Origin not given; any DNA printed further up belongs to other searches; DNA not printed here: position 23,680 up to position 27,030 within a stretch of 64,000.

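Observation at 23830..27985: Alternative sigma factor, then a small conserved acidic protein and a 1016-aa glycine-zipper membrane protein, directly downstream of dnaG-rpoD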

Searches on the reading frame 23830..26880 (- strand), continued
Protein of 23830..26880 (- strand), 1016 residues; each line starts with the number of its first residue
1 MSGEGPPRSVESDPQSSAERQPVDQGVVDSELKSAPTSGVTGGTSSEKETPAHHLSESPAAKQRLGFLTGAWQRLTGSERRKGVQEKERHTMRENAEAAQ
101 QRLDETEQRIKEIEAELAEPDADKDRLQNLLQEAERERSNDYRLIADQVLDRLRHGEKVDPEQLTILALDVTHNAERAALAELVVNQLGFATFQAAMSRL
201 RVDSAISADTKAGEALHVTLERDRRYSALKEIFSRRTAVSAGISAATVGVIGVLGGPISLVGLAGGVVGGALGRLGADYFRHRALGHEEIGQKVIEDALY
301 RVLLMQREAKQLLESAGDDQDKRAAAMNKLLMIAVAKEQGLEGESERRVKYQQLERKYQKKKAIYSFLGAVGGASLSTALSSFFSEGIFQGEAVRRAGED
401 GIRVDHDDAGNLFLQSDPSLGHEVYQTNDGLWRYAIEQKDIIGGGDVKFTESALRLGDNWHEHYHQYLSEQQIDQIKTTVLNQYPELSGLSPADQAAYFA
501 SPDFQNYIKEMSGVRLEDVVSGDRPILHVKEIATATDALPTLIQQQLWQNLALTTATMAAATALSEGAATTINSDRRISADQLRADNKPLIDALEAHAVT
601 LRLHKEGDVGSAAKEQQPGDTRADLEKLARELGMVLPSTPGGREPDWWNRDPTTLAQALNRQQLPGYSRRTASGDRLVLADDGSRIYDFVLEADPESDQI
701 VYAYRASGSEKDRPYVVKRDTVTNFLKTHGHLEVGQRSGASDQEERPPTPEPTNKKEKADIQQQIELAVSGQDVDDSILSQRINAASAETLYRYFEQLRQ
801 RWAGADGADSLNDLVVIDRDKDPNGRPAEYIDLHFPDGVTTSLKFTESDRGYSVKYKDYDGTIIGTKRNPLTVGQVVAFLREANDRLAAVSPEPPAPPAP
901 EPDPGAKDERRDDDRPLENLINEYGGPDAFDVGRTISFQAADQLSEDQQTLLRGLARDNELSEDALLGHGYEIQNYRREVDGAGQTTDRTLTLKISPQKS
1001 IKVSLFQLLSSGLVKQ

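Call 83: fold_search(model_id=the predicted structure, library=viral)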
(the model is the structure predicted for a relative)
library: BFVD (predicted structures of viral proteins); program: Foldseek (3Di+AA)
matches with E <= 10: 443; with E <= 0.001: 0
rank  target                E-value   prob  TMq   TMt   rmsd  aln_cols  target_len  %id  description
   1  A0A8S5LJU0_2          5.7e-03  0.18  0.06  0.06  45.4       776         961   11  Chromosome segregation ATPase [Siphoviridae sp. ct3o911]
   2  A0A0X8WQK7            7.1e-03  0.38  0.07  0.07  23.6       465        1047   10  (no name in the UniProt tables at hand)
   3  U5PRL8                1.2e-02  0.21  0.08  0.08  37.4       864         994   10  Endopeptidase [Cyanophage PP]
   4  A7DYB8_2              2.9e-02  0.18  0.08  0.09  34.9       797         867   10  (no name in the UniProt tables at hand)
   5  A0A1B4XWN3            3.5e-02  0.25  0.06  0.12  26.9       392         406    9  Uncharacterized protein [Tenacibaculum phage pT24]
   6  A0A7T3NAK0            6.7e-02  0.47  0.06  0.18  17.3       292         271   12  (no name in the UniProt tables at hand)
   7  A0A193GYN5            7.4e-02  0.08  0.05  0.08  33.2       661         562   12  Tail fibers protein [Escherichia phage ECA2]
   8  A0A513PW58            9.3e-02  0.16  0.06  0.14  23.9       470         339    9  Uncharacterized protein [Vibrio phage 2 TSL-2019]
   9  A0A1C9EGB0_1          1.1e-01  0.06  0.07  0.08  42.3      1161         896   11  Viral structural protein [Acidianus two-tailed phage variant 1]
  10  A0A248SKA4            1.7e-01  0.10  0.08  0.11  40.9       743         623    9  (no name in the UniProt tables at hand)
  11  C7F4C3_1              1.7e-01  0.07  0.06  0.06  40.1       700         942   13  (no name in the UniProt tables at hand)
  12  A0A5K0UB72            2.0e-01  0.13  0.06  0.10  39.0       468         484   12  Uncharacterized protein [Yasminevirus sp. GU-2018]
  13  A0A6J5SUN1            2.0e-01  0.10  0.06  0.11  19.3       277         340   12  Prohead protease [uncultured Caudovirales phage]
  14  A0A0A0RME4            2.4e-01  0.90  0.05  0.47   9.1        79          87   15  Uncharacterized protein [Bacillus phage Mater]
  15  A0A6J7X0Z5            2.4e-01  0.14  0.08  0.13  62.1       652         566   10  Uncharacterized protein [uncultured Caudovirales phage]
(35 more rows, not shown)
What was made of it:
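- On Phage tail tape-measure protein: The best BFVD tape-measure matches have E about 0.5 (call 83).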

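Call 101: search_protein_families(library=padloc, proteins=[window:23830-26880:-], max_evalue=0.01)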
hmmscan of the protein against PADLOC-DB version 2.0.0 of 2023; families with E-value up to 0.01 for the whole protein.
window:23830-26880:- (1016 aa): 0 families

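Call 105: search_protein_families(library=pfam, proteins=[P0027, P0030, P0035, P0037, P0038, P0039], max_evalue=0.01)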
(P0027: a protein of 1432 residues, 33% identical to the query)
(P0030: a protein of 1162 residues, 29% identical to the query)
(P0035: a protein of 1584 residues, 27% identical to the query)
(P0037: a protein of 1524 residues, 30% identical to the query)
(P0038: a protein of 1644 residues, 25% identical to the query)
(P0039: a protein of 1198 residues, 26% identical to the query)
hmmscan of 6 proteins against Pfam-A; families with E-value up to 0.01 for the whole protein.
P0027 (1432 aa): 0 families

P0030 (1162 aa): 0 families

P0035 (1584 aa): 1 family
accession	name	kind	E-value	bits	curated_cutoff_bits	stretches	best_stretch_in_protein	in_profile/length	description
PF01025.24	GrpE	-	1.1e-10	41.9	25.8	1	1290-1451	6-162/165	GrpE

P0037 (1524 aa): 1 family
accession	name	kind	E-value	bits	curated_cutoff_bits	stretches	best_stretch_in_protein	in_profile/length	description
PF07030.17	Phage_Mu_Gp36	-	0.0046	17.5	24.7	0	1284-1348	58-114/124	Bacteriophage Mu, Gp36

P0038 (1644 aa): 0 families

P0039 (1198 aa): 0 families
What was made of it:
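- A GrpE domain in one member (call 105).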

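Call 106: search_protein_families(library=pfam, proteins=[P0019, P0021, P0022, P0023, P0024, P0025, P0026, P0033, P0036], max_evalue=0.01)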
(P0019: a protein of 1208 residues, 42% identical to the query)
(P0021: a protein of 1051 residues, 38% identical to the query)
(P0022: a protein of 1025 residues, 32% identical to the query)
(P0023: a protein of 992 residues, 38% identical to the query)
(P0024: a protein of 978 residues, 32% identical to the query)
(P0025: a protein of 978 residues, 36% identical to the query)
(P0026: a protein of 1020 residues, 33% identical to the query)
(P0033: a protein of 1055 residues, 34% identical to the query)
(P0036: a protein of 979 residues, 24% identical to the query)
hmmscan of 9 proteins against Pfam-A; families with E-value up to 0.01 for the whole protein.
P0019 (1208 aa): 0 families

P0021 (1051 aa): 2 families
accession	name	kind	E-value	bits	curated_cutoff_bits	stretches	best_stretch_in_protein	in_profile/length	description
PF00481.26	PP2C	-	3.8e-05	23.9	20.3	1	666-770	31-133/255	Protein phosphatase 2C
PF07228.17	SpoIIE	-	0.0012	19.2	25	0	846-876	110-140/192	Stage II sporulation protein E (SpoIIE)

P0022 (1025 aa): 0 families

P0023 (992 aa): 2 families
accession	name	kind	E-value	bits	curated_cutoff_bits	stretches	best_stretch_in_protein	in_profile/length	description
PF13672.11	PP2C_2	-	7.9e-08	32.5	24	1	623-839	13-179/209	Protein phosphatase 2C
PF00481.26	PP2C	-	9e-05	22.7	20.3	1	629-739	31-133/255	Protein phosphatase 2C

P0024 (978 aa): 0 families

P0025 (978 aa): 1 family
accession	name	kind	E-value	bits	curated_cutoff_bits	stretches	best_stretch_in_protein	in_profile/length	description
PF19944.4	DUF6406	-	6.6e-05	23.5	26.9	1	537-571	42-76/84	Family of unknown function (DUF6406)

P0026 (1020 aa): 0 families

P0033 (1055 aa): 1 family
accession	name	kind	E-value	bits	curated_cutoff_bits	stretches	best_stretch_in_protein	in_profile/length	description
PF01925.25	TauE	-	0.0095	16.1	32.6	1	169-221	171-224/237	Sulfite exporter TauE/SafE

P0036 (979 aa): 0 families
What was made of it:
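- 23833..25155 (-): Residues 576-1016: variable C-terminal region with alpha/beta domains at 666-734, 815-892 and 917-1010. Predicted cytoplasmic. The equivalent region carries GrpE in P0035 and PP2C in P0021 and P0023 (calls 105, 106).
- Cytoplasm-type C-terminal domains in relatives: GrpE at 41.9 bits (gathering cut-off 25.8) in P0035 (call 105), and PP2C/PP2C_2 above their cut-offs in P0021 and P0023 (call 106).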
